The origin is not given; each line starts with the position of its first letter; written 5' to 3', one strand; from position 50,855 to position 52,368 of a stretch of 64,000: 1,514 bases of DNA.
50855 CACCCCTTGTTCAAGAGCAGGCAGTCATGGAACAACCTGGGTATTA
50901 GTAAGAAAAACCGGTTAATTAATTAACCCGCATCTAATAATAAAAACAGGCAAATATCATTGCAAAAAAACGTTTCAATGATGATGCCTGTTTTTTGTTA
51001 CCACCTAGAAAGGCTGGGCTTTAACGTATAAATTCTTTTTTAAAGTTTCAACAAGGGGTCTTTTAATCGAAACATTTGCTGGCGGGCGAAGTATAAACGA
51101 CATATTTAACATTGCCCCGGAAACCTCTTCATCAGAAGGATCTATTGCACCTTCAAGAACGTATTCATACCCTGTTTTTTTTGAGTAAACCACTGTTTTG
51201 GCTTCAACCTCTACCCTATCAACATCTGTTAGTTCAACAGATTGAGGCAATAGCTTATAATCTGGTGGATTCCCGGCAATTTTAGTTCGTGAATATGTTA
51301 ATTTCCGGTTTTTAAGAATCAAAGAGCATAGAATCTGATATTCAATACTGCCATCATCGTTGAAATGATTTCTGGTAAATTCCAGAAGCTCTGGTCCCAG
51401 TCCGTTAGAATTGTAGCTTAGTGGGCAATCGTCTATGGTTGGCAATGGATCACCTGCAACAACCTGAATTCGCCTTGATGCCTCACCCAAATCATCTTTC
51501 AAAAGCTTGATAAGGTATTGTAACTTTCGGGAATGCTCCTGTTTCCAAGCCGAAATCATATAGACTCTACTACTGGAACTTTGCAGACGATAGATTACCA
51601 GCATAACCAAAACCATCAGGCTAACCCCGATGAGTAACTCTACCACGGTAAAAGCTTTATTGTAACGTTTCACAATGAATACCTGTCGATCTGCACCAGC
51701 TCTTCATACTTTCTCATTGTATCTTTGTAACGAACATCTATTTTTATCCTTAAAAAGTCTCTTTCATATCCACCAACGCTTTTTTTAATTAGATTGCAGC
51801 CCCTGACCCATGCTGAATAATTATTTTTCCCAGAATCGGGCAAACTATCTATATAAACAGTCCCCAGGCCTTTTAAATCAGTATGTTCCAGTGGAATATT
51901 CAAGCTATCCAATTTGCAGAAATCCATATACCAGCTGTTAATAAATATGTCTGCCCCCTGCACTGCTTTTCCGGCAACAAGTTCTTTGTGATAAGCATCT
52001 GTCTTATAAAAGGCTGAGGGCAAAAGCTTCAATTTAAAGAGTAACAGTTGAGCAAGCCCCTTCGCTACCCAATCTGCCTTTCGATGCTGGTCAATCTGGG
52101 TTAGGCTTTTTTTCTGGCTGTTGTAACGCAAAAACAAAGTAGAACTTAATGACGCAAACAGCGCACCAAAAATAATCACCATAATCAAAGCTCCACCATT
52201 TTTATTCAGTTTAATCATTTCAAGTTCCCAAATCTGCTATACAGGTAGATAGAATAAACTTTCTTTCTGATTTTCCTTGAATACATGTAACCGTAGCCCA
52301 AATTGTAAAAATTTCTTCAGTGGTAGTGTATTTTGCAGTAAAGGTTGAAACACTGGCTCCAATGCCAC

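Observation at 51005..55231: Orphan four-gene pilin/pseudopilin operon led by an 807-aa Cys-rich secreted protein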

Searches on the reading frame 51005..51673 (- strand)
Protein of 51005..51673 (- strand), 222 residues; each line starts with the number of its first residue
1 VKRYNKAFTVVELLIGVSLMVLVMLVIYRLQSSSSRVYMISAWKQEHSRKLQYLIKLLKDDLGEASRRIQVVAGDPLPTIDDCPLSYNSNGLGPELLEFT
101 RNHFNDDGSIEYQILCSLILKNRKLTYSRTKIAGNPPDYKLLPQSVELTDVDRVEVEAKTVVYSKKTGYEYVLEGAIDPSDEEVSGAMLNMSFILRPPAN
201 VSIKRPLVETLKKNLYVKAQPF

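Call 3: search_protein_families(library=pfam, proteins=[window:51005-51673:-], max_evalue=1)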
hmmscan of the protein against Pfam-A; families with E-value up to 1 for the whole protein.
window:51005-51673:- (222 aa): 1 family
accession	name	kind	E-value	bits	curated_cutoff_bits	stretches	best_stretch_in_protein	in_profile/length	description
PF07963.17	N_methyl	-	0.00078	19.4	21.2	1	3-28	2-27/27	Prokaryotic N-terminal methylation motif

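Call 4: search_protein_families(library=ncbifam, proteins=[window:51005-51673:-], max_evalue=1)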
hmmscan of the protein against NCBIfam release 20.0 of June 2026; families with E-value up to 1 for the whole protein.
window:51005-51673:- (222 aa): 5 families
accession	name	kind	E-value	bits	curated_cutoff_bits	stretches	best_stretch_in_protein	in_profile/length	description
TIGR01711.1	gspJ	equivalog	0.0033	17.3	64.85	1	7-72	2-67/192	type II secretion system minor pseudopilin GspJ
NF041013.1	T4P_ComGE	equivalog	0.0071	16.4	49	1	4-30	2-28/83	competence type IV pilus minor pilin ComGE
TIGR02599.1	TIGR02599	subfamily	0.011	15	256.5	1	7-51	1-45/361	Verru_Chthon cassette protein C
NF041002.1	pilin_ComGF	equivalog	0.098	12.9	80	1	5-68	1-62/139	competence type IV pilus minor pilin ComGF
NF040982.1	ComGD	equivalog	0.19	12.1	70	1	5-33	1-29/139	competence type IV pilus minor pilin ComGD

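Call 12: find_homologous_proteins(query=window:51005-51673:-)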
Query window:51005-51673:- (222 aa): 3 proteins with E <= 0.001 among 176 candidates.
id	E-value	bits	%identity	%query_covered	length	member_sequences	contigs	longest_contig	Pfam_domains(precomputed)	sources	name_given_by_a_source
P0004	3.0e-140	483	100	100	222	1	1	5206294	-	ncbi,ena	-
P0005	1.7e-96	340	67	98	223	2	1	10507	PF07963.18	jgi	jgi:prepilin-type N-terminal cleavage/methylation domain-containing protein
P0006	1.1e-91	324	65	99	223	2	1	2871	-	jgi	jgi:prepilin-type N-terminal cleavage/methylation domain-containing protein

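Call 13: find_encoding_contigs(protein=P0005, flank=10000, max_places=4)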
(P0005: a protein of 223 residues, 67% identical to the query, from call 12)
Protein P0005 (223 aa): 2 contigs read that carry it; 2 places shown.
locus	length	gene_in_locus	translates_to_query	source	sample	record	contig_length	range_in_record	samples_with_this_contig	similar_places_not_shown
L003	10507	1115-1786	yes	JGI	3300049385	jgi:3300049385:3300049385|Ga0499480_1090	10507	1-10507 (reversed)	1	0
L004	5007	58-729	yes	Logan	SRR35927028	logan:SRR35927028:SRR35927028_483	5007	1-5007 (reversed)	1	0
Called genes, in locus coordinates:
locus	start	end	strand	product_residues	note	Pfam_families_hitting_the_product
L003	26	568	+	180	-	-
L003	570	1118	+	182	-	-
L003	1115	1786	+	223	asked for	PF07963:N_methyl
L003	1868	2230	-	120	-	PF00072:Response_reg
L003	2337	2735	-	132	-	PF00072:Response_reg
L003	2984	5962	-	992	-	PF02743:dCache_1, PF00672:HAMP, PF00015:MCPsignal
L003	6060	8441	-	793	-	PF17201:Cache_3-Cache_2, PF17202:sCache_3_3, PF08269:dCache_2, PF17200:sCache_2, PF00015:MCPsignal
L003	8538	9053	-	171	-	PF01584:CheW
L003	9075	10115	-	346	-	PF00072:Response_reg, PF01339:CheB_methylest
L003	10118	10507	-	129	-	?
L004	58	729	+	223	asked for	PF07963:N_methyl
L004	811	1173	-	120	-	PF00072:Response_reg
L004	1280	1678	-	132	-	PF00072:Response_reg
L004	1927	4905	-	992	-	PF02743:dCache_1, PF00672:HAMP, PF00015:MCPsignal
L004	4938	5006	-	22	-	?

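Call 14: find_encoding_contigs(protein=P0006, flank=10000, max_places=4)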
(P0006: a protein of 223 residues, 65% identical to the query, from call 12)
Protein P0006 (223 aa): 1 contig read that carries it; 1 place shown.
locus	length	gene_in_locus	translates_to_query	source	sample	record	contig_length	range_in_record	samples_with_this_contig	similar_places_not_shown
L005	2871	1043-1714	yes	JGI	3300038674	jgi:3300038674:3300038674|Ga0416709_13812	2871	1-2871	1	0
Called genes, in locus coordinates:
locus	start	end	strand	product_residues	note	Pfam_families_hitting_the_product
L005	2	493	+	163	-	?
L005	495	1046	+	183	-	-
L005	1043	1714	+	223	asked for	-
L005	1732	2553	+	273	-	-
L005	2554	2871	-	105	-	?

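Call 33: search_solved_structures(query=A4, max_evalue=10)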
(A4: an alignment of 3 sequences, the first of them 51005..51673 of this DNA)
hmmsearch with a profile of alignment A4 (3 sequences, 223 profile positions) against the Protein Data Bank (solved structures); distinct sequences matched with E-value up to 10: 10.
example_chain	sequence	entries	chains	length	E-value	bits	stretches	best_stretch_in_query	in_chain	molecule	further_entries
1deq_A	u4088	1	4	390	0.049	16.1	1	87-185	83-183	FIBRINOGEN (ALPHA CHAIN)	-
7tgg_A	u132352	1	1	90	0.28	13.7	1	4-42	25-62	Geopilin domain 1 protein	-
9egp_A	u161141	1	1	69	0.35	13.4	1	4-27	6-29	Geopilin domain 1 protein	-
4s1w_A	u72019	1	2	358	0.55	12.7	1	73-131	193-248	Glutamine--fructose-6-phosphate aminotransferase [isomerizing]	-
5ms0_L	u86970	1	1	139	0.87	12.1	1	106-139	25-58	Transcription antitermination protein NusB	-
1ey1_A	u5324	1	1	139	0.87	12.1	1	106-139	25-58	ANTITERMINATION FACTOR NUSB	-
3imq_A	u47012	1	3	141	0.89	12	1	106-139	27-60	N utilization substance protein B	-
3d3b_A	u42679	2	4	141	0.91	12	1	106-139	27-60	N utilization substance protein B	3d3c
5lm7_B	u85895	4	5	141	0.91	12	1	106-139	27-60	N utilization substance protein B homolog | Transcription antitermination protein NusB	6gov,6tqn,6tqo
9shc_A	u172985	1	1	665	1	11.8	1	138-188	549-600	Methionine--tRNA ligase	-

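Call 37: search_protein_families(library=phrogs, proteins=[window:51005-51673:-], max_evalue=0.1)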
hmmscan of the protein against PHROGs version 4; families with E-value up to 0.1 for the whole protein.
window:51005-51673:- (222 aa): 1 family
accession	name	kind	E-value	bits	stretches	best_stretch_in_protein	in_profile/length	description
phrog_22411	-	unknown function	0.0033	18.5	1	6-21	6-23/41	-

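Call 66: search_protein_families(library=ncbifam, alignment_id=A8, max_evalue=0.01)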
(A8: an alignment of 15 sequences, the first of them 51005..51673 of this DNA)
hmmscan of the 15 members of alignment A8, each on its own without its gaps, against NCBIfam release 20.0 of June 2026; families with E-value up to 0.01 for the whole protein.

A. member 1, window:51005-51673:- (222 aa): 2 families
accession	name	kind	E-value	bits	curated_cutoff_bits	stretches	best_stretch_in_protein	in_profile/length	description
TIGR01711.1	gspJ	equivalog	0.0033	17.3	64.85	1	7-72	2-67/192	type II secretion system minor pseudopilin GspJ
NF041013.1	T4P_ComGE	equivalog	0.0071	16.4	49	0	4-30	2-28/83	competence type IV pilus minor pilin ComGE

B. families by the number of members that match (of 15 scanned): 8 families
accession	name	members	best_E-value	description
NF041002.1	pilin_ComGF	12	4.6e-06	competence type IV pilus minor pilin ComGF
TIGR02532.1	IV_pilin_GFxxxE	9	3.8e-05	prepilin-type N-terminal cleavage/methylation domain-containing protein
NF041013.1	T4P_ComGE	7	0.0021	competence type IV pilus minor pilin ComGE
TIGR01711.1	gspJ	4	1.1e-06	type II secretion system minor pseudopilin GspJ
TIGR02599.1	TIGR02599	3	0.0012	Verru_Chthon cassette protein C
TIGR02523.1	type_IV_pilV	2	0.0062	type IV pilus modification protein PilV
NF040982.1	ComGD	1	0.003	competence type IV pilus minor pilin ComGD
NF047828.1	T3SSXpsI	1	0.0057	type II secretion system protein XpsI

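Call 74: predict_structure(alignment_id=A4)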
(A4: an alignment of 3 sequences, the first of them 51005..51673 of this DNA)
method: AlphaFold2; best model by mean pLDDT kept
length: 222 residues; sequences in the alignment: 3
mean_pLDDT: 69.0   pTM: 0.62
mean pLDDT of the five models: 69.0, 66.2, 66.3, 46.5, 46.3
residues with pLDDT >= 90: 15; 70-90: 106; 50-70: 63; < 50: 38
segments of 3 or more residues with pLDDT < 50: 68-94, 175-179, 218-222
pLDDT, mean of each block of 10 residues (from residue 1): 63 88 80 68 85 88 57 30 36 57 75 84 88 84 88 72 60 51 60 79 75 59 28
secondary structure, 60 per line:
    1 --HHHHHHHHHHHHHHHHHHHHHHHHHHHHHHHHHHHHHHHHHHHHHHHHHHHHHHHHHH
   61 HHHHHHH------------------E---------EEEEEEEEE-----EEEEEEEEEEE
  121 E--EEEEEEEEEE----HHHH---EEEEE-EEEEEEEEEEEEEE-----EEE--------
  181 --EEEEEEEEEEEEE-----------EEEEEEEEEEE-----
elements in order: H3-67 E96-104 E110-121 E124-133 H138-141 E145-149 E151-164 E170-172 E183-195 E207-217

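Call 76: fold_search(model_id=the predicted structure, library=pdb)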
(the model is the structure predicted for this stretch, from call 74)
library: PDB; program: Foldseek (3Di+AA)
matches with E <= 10: 423; with E <= 0.001: 2
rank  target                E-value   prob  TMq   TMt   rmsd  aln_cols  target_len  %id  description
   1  3nje_B                7.0e-04  1.00  0.35  0.46   8.7       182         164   16  Structure of the Minor Pseudopilin XcpW from the Pseudomonas aeruginosa Type II Secretion System (released 2011-02-02)
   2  9a1f_S                7.8e-04  1.00  0.40  0.43   8.5       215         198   19  Integrative structure of the XcpGHIJK pseudo pilus filament model of a type II secretion system (released 2021-06-18)
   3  2ret_H                1.2e-02  0.97  0.32  0.41   9.1       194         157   13  The crystal structure of a binary complex of two pseudopilins: EpsI and EpsJ from the Type 2 Secretion System of Vibri (released 2008-02-05)
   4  5g24_B                2.4e-02  0.77  0.22  0.24  10.6       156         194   10  Type IV-like pilin TTHA1219 from Thermus thermophilus (released 2016-09-14)
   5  5g24_A                3.3e-02  0.66  0.21  0.23  10.7       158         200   11  Type IV-like pilin TTHA1219 from Thermus thermophilus (released 2016-09-14)
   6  5g23_B                6.0e-02  0.72  0.24  0.26  10.3       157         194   12  Type IV-like pilin TTHA1219 from Thermus thermophilus (released 2016-09-14)
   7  8w5r_A                8.3e-02  0.18  0.14  0.20  13.4       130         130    8  Cryo-EM structure of Qb-Ab53 (released 2025-02-26)
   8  5g23_A                1.8e-01  0.44  0.23  0.26  10.4       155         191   11  Type IV-like pilin TTHA1219 from Thermus thermophilus (released 2016-09-14)
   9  6yfj_AA               2.7e-01  0.35  0.18  0.31   9.3       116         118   10  Virus-like particle of bacteriophage ESE001 (released 2020-09-02)
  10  8qrz_A                3.6e-01  0.23  0.17  0.09  15.8       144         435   12  Microbacterium testaceum C-glucosyl deglycosidase (CGD), wild type (released 2025-04-23)
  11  7lhd_GB               3.6e-01  0.21  0.16  0.26  13.0       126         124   10  The complete model of phage Qbeta virion (released 2022-01-26)
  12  8w5t_A                4.0e-01  0.14  0.16  0.24  13.5       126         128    9  Cryo-EM structure of Qb-Ab57 (released 2025-02-26)
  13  5v1d_C                4.0e-01  0.12  0.18  0.16  12.2       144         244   12  Complex structure of the bovine PERK luminal domain and its substrate peptide (released 2018-02-14)
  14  2qux_Q                4.5e-01  0.15  0.17  0.27  12.3       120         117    8  PP7 coat protein dimer in complex with RNA hairpin (released 2007-12-18)
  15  8y3t_A                4.7e-01  0.13  0.15  0.25  12.7       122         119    7  The self-assembled nanotube of CPC46A/Q70H (released 2024-11-06)
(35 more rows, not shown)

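Call 85: find_encoding_contigs(protein=P0004, flank=10000, max_places=2)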
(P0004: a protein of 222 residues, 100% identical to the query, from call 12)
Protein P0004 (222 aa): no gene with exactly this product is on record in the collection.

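Call 100: search_solved_structures(query=A8, max_evalue=10)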
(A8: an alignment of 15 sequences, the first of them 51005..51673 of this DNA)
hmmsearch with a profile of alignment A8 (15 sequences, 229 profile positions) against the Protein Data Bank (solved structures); distinct sequences matched with E-value up to 10: 5.
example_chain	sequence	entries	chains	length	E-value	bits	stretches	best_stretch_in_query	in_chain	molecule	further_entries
9laa_A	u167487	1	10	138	0.081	15.6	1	1-36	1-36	Type IV pilin protein PilA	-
9egp_A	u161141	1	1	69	0.21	14.2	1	7-31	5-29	Geopilin domain 1 protein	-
2khu_A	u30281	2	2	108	0.48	13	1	68-128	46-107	Immunoglobulin G-binding protein G, DNA polymerase iota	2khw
7tgg_A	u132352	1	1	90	0.57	12.8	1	7-31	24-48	Geopilin domain 1 protein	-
9lab_B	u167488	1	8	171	0.97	12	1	8-31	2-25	MSHA major pilin subunit MshA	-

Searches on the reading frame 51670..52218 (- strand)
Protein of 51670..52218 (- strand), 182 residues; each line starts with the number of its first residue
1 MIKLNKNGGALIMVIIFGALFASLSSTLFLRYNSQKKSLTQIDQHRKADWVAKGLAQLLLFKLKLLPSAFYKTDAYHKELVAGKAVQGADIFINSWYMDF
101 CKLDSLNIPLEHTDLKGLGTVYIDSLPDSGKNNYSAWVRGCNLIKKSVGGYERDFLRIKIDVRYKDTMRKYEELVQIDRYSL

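Call 3: search_protein_families(library=pfam, proteins=[window:51670-52218:-], max_evalue=1)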
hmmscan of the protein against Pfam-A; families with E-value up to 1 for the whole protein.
window:51670-52218:- (182 aa): 0 families

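Call 4: search_protein_families(library=ncbifam, proteins=[window:51670-52218:-], max_evalue=1)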
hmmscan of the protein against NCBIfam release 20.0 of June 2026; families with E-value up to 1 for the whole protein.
window:51670-52218:- (182 aa): 1 family
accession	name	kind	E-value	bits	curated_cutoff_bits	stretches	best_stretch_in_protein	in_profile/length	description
NF037980.1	T2SS_GspK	equivalog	0.00091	18.8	130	1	7-60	2-55/307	type II secretion system minor pseudopilin GspK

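Call 32: search_solved_structures(query=A3, max_evalue=10)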
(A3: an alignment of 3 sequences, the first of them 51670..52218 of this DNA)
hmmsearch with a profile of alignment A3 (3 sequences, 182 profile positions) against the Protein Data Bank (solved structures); distinct sequences matched with E-value up to 10: 1.
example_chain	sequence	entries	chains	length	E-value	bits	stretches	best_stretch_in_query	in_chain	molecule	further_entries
3oc4_A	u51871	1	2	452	0.93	12.3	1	14-75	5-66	Oxidoreductase, pyridine nucleotide-disulfide family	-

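Call 37: search_protein_families(library=phrogs, proteins=[window:51670-52218:-], max_evalue=0.1)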
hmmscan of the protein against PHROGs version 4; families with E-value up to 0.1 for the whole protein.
window:51670-52218:- (182 aa): 2 families
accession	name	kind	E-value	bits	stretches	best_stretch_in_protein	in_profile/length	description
phrog_21625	-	unknown function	0.043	14.8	1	121-171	33-83/174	-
phrog_21665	-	unknown function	0.096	13.5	0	8-40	118-151/195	-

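Call 54: list_cluster_members(proteins=[P0001, P0004, window:51670-52218:-, window:52220-52804:-])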
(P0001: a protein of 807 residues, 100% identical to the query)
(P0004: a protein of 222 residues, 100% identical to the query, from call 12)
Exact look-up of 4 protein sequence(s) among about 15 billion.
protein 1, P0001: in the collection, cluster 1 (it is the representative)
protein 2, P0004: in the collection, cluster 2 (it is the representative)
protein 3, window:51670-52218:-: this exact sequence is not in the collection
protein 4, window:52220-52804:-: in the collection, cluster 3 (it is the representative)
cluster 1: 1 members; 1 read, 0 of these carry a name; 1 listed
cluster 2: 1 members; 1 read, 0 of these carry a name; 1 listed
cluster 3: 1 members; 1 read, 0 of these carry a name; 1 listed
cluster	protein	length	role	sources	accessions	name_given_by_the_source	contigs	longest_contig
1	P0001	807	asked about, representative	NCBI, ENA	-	-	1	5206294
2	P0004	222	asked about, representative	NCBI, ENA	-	-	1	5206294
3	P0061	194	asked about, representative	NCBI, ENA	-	-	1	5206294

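Call 60: search_solved_structures(query=A7, max_evalue=10, show_alignments=2)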
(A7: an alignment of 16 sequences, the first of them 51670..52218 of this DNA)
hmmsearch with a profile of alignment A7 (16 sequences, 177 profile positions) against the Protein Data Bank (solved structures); distinct sequences matched with E-value up to 10: 0.

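Call 65: search_protein_families(library=ncbifam, alignment_id=A7, max_evalue=0.01)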
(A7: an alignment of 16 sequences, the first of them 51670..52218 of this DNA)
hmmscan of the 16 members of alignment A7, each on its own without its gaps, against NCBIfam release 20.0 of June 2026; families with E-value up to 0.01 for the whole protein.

A. member 1, window:51670-52218:- (182 aa): 1 family
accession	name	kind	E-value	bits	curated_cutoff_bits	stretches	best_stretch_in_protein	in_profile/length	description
NF037980.1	T2SS_GspK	equivalog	0.00091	18.8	130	1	7-60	2-55/307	type II secretion system minor pseudopilin GspK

B. families by the number of members that match (of 16 scanned): 2 families
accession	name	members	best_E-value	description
NF037980.1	T2SS_GspK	4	1.2e-06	type II secretion system minor pseudopilin GspK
NF053549.1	FtsL_Actino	4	0.0032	cell division protein FtsL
